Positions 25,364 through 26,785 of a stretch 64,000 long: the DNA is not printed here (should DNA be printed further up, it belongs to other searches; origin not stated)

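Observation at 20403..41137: Enzyme-rich locus with duplicated MarR + FAD-oxidoreductase modules: candidate uncharacterised catabolic or salvage pathway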

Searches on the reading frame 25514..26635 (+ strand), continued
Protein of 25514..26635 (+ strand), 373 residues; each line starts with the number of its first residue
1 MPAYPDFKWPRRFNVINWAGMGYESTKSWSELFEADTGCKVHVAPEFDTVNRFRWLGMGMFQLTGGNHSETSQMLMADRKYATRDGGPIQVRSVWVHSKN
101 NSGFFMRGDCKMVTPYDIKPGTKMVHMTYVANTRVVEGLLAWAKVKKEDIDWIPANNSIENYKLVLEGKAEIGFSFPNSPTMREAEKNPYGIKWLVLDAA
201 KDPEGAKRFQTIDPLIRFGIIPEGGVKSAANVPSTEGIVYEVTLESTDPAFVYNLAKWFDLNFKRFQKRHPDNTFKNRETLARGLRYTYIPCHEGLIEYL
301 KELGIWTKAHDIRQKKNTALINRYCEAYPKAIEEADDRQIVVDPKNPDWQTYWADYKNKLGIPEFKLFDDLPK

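Call 69: fold_search(model_id=the predicted structure, library=pdb)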
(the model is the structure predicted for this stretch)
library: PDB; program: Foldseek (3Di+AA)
matches with E <= 10: 1747; with E <= 0.001: 1448
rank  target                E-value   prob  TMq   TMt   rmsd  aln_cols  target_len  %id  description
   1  4ddd                  4.8e-16  1.00  0.60  0.73   4.5       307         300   14  Crystal structure of an immunogenic protein from ehrlichia chaffeensis (released 2012-05-23)
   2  9ibo                  3.7e-15  1.00  0.57  0.68   5.1       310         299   16  VC0430/VcGluP bound to glutamate (released 2025-12-24)
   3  8u79                  5.6e-15  1.00  0.54  0.65   5.6       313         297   15  Crystal Structure of Substrate Binding Protein of Thermus thermophilus TAXI-TRAP protein with L-glutamate (released 2025-03-19)
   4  9ibp_B                6.0e-15  1.00  0.62  0.73   4.4       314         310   16  VCA0144 from Vibrio cholerae (released 2025-12-24)
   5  1us4                  9.1e-15  1.00  0.55  0.66   5.4       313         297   15  PUTATIVE GLUR0 LIGAND BINDING CORE WITH L-GLUTAMATE (released 2003-11-19)
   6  8s4j                  1.7e-14  1.00  0.57  0.68   5.1       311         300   16  Structure, substrate selectivity determinants and membrane interactions of a Glutamate-specific TAXI TRAP binding protei (released 2024-11-06)
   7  9ibp_A                2.1e-14  1.00  0.62  0.73   4.4       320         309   16  VCA0144 from Vibrio cholerae (released 2025-12-24)
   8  4h67_E                1.5e-10  1.00  0.35  0.41  15.9       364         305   13  Crystal structure of HMP synthase Thi5 from S. cerevisiae (released 2012-10-17)
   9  4h6d_B                3.0e-10  1.00  0.36  0.40  15.9       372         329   12  Crystal structure of PLP-soaked HMP synthase Thi5 from S. cerevisiae (released 2012-10-17)
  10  4h6d_D                3.4e-10  1.00  0.37  0.40  15.7       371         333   13  Crystal structure of PLP-soaked HMP synthase Thi5 from S. cerevisiae (released 2012-10-17)
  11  4h67_A                4.1e-10  1.00  0.35  0.38  15.3       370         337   12  Crystal structure of HMP synthase Thi5 from S. cerevisiae (released 2012-10-17)
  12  4esx_A                4.3e-10  1.00  0.37  0.44  14.7       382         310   10  Crystal structure of C. albicans Thi5 complexed with PLP (released 2012-09-19)
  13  4h67_H                4.3e-10  1.00  0.35  0.42  15.8       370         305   13  Crystal structure of HMP synthase Thi5 from S. cerevisiae (released 2012-10-17)
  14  4h6d_A                4.9e-10  1.00  0.36  0.42  16.1       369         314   13  Crystal structure of PLP-soaked HMP synthase Thi5 from S. cerevisiae (released 2012-10-17)
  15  4h6d_C                6.2e-10  1.00  0.36  0.39  16.2       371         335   13  Crystal structure of PLP-soaked HMP synthase Thi5 from S. cerevisiae (released 2012-10-17)
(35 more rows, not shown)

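Call 70: search_protein_families(library=pfam, proteins=[L081:7827-9404:-], max_evalue=0.0001)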
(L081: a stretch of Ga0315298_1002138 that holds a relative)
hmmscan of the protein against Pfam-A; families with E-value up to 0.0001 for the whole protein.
L081:7827-9404:- (525 aa): 7 families
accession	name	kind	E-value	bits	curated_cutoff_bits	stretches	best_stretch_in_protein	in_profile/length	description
PF01266.30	DAO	-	2.3e-14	54.1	27.9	2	233-350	149-260/353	FAD dependent oxidoreductase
PF01593.30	Amino_oxidase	-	1.5e-13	51.3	19.8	1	15-285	3-253/443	Flavin containing amine oxidoreductase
PF13450.12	NAD_binding_8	-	2.1e-09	37.9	21.9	1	9-60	2-51/68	NAD(P)-binding Rossmann-like domain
PF07992.20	Pyr_redox_2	-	3.9e-07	30.2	26.1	0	6-46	145-184/291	Pyridine nucleotide-disulphide oxidoreductase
PF01946.23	Thi4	-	6.7e-07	29.2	26.2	1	2-42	16-57/235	Thi4 family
PF03486.20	HI0933_like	-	1.4e-06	28.4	50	0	5-39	2-36/244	HI0933-like protein Rossmann domain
PF05834.18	Lycopene_cycl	-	1.3e-05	24.9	23.4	0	5-36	1-34/380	Lycopene cyclase protein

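Call 80: search_protein_families(library=ncbifam, proteins=[L088:4022-5137:+, L035:6353-7375:-, L083:1494-2021:+], max_evalue=0.00001)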
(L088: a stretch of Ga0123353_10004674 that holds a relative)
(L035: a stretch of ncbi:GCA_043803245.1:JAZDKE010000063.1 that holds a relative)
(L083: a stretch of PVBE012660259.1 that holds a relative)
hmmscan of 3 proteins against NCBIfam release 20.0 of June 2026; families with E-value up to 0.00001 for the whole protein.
L088:4022-5137:+ (371 aa): 61 families (the best 25 are shown)
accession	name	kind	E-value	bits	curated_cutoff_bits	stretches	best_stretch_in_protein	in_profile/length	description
TIGR04545.1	rSAM_ahbD_hemeb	equivalog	3e-138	460.9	500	1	17-359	1-339/339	heme b synthase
TIGR04055.1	rSAM_NirJ2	equivalog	9.4e-102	340.9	500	1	17-358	1-325/326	putative heme d1 biosynthesis radical SAM protein NirJ2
TIGR04053.2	TIGR04053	equivalog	2e-96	323.5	395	1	17-359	9-366/366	TIGR04053 family radical SAM/SPASM domain-containing protein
TIGR04546.1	rSAM_ahbC_deAc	equivalog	4.9e-60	203.4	650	1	17-356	40-384/390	12,18-didecarboxysiroheme deacetylase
TIGR04347.1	pseudo_SAM_Halo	equivalog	1.1e-59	202.7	525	1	17-357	39-385/390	TIGR04347 family pseudo-SAM/SPASM protein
TIGR04051.1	rSAM_NirJ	equivalog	3.9e-58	197.1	515.45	1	17-356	3-347/354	heme d1 biosynthesis radical SAM protein NirJ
TIGR04054.1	rSAM_NirJ1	equivalog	1.9e-57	194.7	650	1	16-356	36-381/387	putative heme d1 biosynthesis radical SAM protein NirJ1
TIGR03962.1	mycofact_rSAM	equivalog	2.6e-50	171.5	265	1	18-361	14-337/339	mycofactocin radical SAM maturase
NF050035.1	rSAM_WgK_link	exception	1.4e-43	149.3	650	1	16-358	9-364/367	radical SAM/SPASM peptide maturase WgkB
TIGR04303.1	GeoRSP_rSAM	equivalog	3.8e-43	148.3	400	2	18-213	7-200/325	GeoRSP system radical SAM/SPASM protein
TIGR04251.1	SCM_rSAM_ScmF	equivalog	8.9e-42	143.7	400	1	16-355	4-339/353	SynChlorMet cassette radical SAM/SPASM protein ScmF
NF045574.1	sacti_mat_StsB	exception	1.6e-40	139.4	625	1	5-178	85-256/466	StsB family radical SAM/SPASM domain sactipeptide maturase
TIGR03913.1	rad_SAM_trio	equivalog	7.2e-38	130.2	591.75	1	18-358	21-355/477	GDL motif peptide-associated radical SAM/SPASM maturase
TIGR04103.1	rSAM_nif11_3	equivalog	5.5e-36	124.1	725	1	18-357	7-344/412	nif11-class peptide radical SAM maturase 3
TIGR04133.1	rSAM_w_lipo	hypoth_equivalog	3e-35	121.8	425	1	14-223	22-234/350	TIGR04133 family radical SAM/SPASM protein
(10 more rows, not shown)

L035:6353-7375:- (340 aa): 0 families

L083:1494-2021:+ (175 aa): 5 families
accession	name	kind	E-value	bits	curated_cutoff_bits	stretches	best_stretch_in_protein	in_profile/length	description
NF004049.0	PRK05568.1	equivalog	5.3e-11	43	206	1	6-152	3-141/142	flavodoxin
NF004050.0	PRK05569.1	subfamily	1.6e-06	28.5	136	1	5-60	2-56/141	flavodoxin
NF002999.0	PRK03767.1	equivalog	2.5e-06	27.5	141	0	6-38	3-36/200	NAD(P)H:quinone oxidoreductase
TIGR01755.1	flav_wrbA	equivalog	2.8e-06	27.4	132.5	0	6-38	2-35/197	NAD(P)H:quinone oxidoreductase type IV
TIGR01753.1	flav_short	equivalog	3.3e-06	27.6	123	1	7-61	1-54/140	flavodoxin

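Call 82: search_protein_families(library=ncbifam, proteins=[L061:455-1624:+, L061:1621-2760:+, L063:354-1466:+, L063:1527-2477:+, L063:1-327:+], max_evalue=1e-10)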
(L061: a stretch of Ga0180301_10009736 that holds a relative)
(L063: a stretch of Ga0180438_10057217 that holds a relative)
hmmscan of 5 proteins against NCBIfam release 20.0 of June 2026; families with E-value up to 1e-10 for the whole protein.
L061:455-1624:+ (389 aa): 47 families (the best 25 are shown)
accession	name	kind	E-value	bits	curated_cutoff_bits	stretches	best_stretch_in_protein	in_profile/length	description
TIGR04054.1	rSAM_NirJ1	equivalog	1.8e-164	547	650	1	2-386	1-387/387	putative heme d1 biosynthesis radical SAM protein NirJ1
TIGR04546.1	rSAM_ahbC_deAc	equivalog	1.9e-159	530.6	650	1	2-386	1-390/390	12,18-didecarboxysiroheme deacetylase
TIGR04347.1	pseudo_SAM_Halo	equivalog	6.5e-131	437.2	525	1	2-385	1-389/390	TIGR04347 family pseudo-SAM/SPASM protein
TIGR04051.1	rSAM_NirJ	equivalog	1.1e-124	416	515.45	1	34-387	1-354/354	heme d1 biosynthesis radical SAM protein NirJ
TIGR04545.1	rSAM_ahbD_hemeb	equivalog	1.6e-61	208.6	500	1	37-380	2-336/339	heme b synthase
TIGR04055.1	rSAM_NirJ2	equivalog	2.9e-58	197.9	500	1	36-237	1-202/326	putative heme d1 biosynthesis radical SAM protein NirJ2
TIGR04053.2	TIGR04053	equivalog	2.5e-56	191.5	395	1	36-380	9-363/366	TIGR04053 family radical SAM/SPASM domain-containing protein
TIGR04303.1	GeoRSP_rSAM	equivalog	2.3e-41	142.4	400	1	37-217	7-185/325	GeoRSP system radical SAM/SPASM protein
TIGR03962.1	mycofact_rSAM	equivalog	1.5e-39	136.2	265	1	34-221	10-197/339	mycofactocin radical SAM maturase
NF050035.1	rSAM_WgK_link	exception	1.6e-34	119.5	650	1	36-384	9-366/367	radical SAM/SPASM peptide maturase WgkB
TIGR04103.1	rSAM_nif11_3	equivalog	7.1e-31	107.2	725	1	37-201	7-170/412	nif11-class peptide radical SAM maturase 3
TIGR04250.1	SCM_rSAM_ScmE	equivalog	3e-30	105.3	400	1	40-372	8-338/358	SynChlorMet cassette radical SAM/SPASM protein ScmE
TIGR04251.1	SCM_rSAM_ScmF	equivalog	1.1e-29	103.9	400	1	41-220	10-193/353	SynChlorMet cassette radical SAM/SPASM protein ScmF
TIGR02109.1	PQQ_syn_pqqE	equivalog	9.8e-28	97.1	381.35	1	38-241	10-211/358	pyrroloquinoline quinone biosynthesis protein PqqE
TIGR04133.1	rSAM_w_lipo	hypoth_equivalog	1e-27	97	425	1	37-360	26-330/350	TIGR04133 family radical SAM/SPASM protein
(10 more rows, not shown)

L061:1621-2760:+ (379 aa): 42 families (the best 25 are shown)
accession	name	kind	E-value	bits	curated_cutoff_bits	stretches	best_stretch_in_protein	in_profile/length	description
TIGR04545.1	rSAM_ahbD_hemeb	equivalog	4.6e-138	460.3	500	1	18-362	1-339/339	heme b synthase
TIGR04055.1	rSAM_NirJ2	equivalog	1.5e-102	343.5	500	1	19-361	2-325/326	putative heme d1 biosynthesis radical SAM protein NirJ2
TIGR04053.2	TIGR04053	equivalog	3.5e-96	322.7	395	1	18-362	9-366/366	TIGR04053 family radical SAM/SPASM domain-containing protein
TIGR04546.1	rSAM_ahbC_deAc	equivalog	1.6e-66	224.8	650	1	19-359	41-384/390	12,18-didecarboxysiroheme deacetylase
TIGR04054.1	rSAM_NirJ1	equivalog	8.4e-62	209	650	1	18-359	37-381/387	putative heme d1 biosynthesis radical SAM protein NirJ1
TIGR04051.1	rSAM_NirJ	equivalog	3.9e-61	207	515.45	1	20-359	5-347/354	heme d1 biosynthesis radical SAM protein NirJ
TIGR04347.1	pseudo_SAM_Halo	equivalog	9e-58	196.4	525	1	19-361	40-386/390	TIGR04347 family pseudo-SAM/SPASM protein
TIGR03962.1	mycofact_rSAM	equivalog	1.2e-46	159.5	265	1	19-359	14-332/339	mycofactocin radical SAM maturase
NF050035.1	rSAM_WgK_link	exception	1.9e-44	152.1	650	2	18-198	10-190/367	radical SAM/SPASM peptide maturase WgkB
TIGR04303.1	GeoRSP_rSAM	equivalog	4.4e-44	151.4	400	2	19-213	7-199/325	GeoRSP system radical SAM/SPASM protein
NF045574.1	sacti_mat_StsB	exception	3.1e-33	115.3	625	1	4-178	83-255/466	StsB family radical SAM/SPASM domain sactipeptide maturase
TIGR02109.1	PQQ_syn_pqqE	equivalog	9.1e-33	113.6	381.35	1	13-184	4-174/358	pyrroloquinoline quinone biosynthesis protein PqqE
TIGR04103.1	rSAM_nif11_3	equivalog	1.3e-32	112.9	725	1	20-198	8-184/412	nif11-class peptide radical SAM maturase 3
TIGR04251.1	SCM_rSAM_ScmF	equivalog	2.6e-32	112.6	400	1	16-359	3-340/353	SynChlorMet cassette radical SAM/SPASM protein ScmF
TIGR03913.1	rad_SAM_trio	equivalog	3.1e-32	111.6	591.75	1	19-211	21-209/477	GDL motif peptide-associated radical SAM/SPASM maturase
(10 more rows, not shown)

L063:354-1466:+ (370 aa): 49 families (the best 25 are shown)
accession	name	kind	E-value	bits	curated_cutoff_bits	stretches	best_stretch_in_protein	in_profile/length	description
TIGR04545.1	rSAM_ahbD_hemeb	equivalog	5.4e-55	187.2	500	1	33-366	2-337/339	heme b synthase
TIGR04053.2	TIGR04053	equivalog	2.9e-53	181.4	395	1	33-365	10-363/366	TIGR04053 family radical SAM/SPASM domain-containing protein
TIGR04055.1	rSAM_NirJ2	equivalog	1.7e-51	175.7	500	1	33-367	2-325/326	putative heme d1 biosynthesis radical SAM protein NirJ2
TIGR04054.1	rSAM_NirJ1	equivalog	1.8e-49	168.4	650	1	32-367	37-383/387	putative heme d1 biosynthesis radical SAM protein NirJ1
TIGR04546.1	rSAM_ahbC_deAc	equivalog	2.2e-49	168.3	650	1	32-367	40-386/390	12,18-didecarboxysiroheme deacetylase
TIGR04051.1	rSAM_NirJ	equivalog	2.1e-48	165.1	515.45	1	33-368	4-350/354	heme d1 biosynthesis radical SAM protein NirJ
TIGR04347.1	pseudo_SAM_Halo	equivalog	2.5e-44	152.1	525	1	30-368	37-387/390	TIGR04347 family pseudo-SAM/SPASM protein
TIGR02109.1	PQQ_syn_pqqE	equivalog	7e-34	117.3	381.35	1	34-192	10-171/358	pyrroloquinoline quinone biosynthesis protein PqqE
TIGR04303.1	GeoRSP_rSAM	equivalog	2.8e-32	112.6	400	1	33-364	7-324/325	GeoRSP system radical SAM/SPASM protein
TIGR03913.1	rad_SAM_trio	equivalog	3.9e-29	101.4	591.75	1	32-365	20-353/477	GDL motif peptide-associated radical SAM/SPASM maturase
TIGR04250.1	SCM_rSAM_ScmE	equivalog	1.8e-28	99.5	400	1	38-181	10-156/358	SynChlorMet cassette radical SAM/SPASM protein ScmE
TIGR04103.1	rSAM_nif11_3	equivalog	4.5e-28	98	725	1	30-364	4-342/412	nif11-class peptide radical SAM maturase 3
TIGR03962.1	mycofact_rSAM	equivalog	1.9e-27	96.3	265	1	33-210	14-192/339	mycofactocin radical SAM maturase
NF050035.1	rSAM_WgK_link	exception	7.1e-27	94.3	650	1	38-368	16-365/367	radical SAM/SPASM peptide maturase WgkB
TIGR04133.1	rSAM_w_lipo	hypoth_equivalog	1.1e-26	93.6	425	1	26-228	19-225/350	TIGR04133 family radical SAM/SPASM protein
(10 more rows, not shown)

L063:1527-2477:+ (316 aa): 0 families

L063:1-327:+ (108 aa): 9 families
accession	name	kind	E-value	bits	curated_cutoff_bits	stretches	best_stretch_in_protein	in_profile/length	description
TIGR04545.1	rSAM_ahbD_hemeb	equivalog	4.6e-45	154.5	500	1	3-106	236-339/339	heme b synthase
TIGR04055.1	rSAM_NirJ2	equivalog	5.1e-34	118.3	500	1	12-105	232-325/326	putative heme d1 biosynthesis radical SAM protein NirJ2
TIGR04053.2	TIGR04053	equivalog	3.8e-31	108.7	395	1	15-106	275-366/366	TIGR04053 family radical SAM/SPASM domain-containing protein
NF050035.1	rSAM_WgK_link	exception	8.5e-18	64.5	650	1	15-106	268-365/367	radical SAM/SPASM peptide maturase WgkB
TIGR04051.1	rSAM_NirJ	equivalog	5.3e-14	51.9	515.45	1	16-103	255-347/354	heme d1 biosynthesis radical SAM protein NirJ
TIGR04303.1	GeoRSP_rSAM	equivalog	2.1e-12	47.3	400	1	12-102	234-324/325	GeoRSP system radical SAM/SPASM protein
TIGR04347.1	pseudo_SAM_Halo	equivalog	3.7e-12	46.2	525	1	25-105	301-386/390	TIGR04347 family pseudo-SAM/SPASM protein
TIGR04546.1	rSAM_ahbC_deAc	equivalog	6.4e-12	45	650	1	14-103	290-384/390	12,18-didecarboxysiroheme deacetylase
TIGR04054.1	rSAM_NirJ1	equivalog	4.5e-11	42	650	1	14-103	287-381/387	putative heme d1 biosynthesis radical SAM protein NirJ1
